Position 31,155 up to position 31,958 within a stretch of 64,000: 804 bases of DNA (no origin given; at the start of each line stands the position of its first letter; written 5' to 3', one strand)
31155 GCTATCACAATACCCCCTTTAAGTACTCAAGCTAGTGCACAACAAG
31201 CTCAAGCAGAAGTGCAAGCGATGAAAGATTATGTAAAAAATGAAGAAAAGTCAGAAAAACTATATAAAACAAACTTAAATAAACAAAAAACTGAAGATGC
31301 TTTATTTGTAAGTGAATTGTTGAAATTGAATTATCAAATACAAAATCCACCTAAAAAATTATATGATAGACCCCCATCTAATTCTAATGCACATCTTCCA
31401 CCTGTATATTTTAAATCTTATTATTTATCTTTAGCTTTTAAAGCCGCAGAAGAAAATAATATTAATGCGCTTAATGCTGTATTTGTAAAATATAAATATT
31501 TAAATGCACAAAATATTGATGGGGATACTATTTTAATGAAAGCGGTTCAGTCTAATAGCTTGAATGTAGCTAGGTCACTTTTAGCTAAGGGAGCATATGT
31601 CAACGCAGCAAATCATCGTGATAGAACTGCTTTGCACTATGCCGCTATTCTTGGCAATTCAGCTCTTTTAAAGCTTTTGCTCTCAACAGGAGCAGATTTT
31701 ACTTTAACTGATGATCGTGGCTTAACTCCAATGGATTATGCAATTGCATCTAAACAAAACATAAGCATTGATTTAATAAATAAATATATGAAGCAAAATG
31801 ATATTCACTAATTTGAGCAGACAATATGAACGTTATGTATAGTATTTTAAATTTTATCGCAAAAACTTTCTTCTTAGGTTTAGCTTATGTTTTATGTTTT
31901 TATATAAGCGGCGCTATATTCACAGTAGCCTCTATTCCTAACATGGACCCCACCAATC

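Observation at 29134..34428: Orphan virD4 welded into a tolC-popZ-ank-virD4-ank co-directional array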

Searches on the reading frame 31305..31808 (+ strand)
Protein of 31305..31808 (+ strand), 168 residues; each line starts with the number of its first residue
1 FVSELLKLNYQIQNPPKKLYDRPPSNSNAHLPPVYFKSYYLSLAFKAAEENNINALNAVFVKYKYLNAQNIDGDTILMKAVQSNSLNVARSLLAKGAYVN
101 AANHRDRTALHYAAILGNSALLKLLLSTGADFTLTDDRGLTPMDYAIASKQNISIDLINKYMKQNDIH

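Call 63: search_protein_representatives(protein=window:31305-31808:+)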
Query: 168 residues. Proteins with E-value up to 0.001 (for the whole library): 251274; up to 1e-10: 70919; up to 1e-30: 4148. The best 150 are listed.
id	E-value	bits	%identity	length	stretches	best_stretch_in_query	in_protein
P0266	9.5e-175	591.1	40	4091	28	66-148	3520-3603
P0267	9.1e-143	487.3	34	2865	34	46-146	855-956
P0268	4.4e-130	446.1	33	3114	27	67-152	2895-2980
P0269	3.1e-126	433.6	33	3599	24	61-163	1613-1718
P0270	7.7e-126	432.3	33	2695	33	67-147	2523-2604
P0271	3.8e-122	420.4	35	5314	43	65-156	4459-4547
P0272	1.8e-117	405.2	37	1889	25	37-148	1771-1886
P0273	2.3e-116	401.6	35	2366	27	66-145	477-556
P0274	1.3e-115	399.1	31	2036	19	89-161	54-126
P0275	1.4e-114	395.8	30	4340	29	66-147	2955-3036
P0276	3.3e-109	378.3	34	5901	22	53-160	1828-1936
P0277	1.4e-107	373.1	36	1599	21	68-155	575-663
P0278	8.4e-107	370.5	32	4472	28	59-160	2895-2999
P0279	1.2e-106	370.0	33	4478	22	75-149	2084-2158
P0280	3.4e-104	362.1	33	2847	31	53-146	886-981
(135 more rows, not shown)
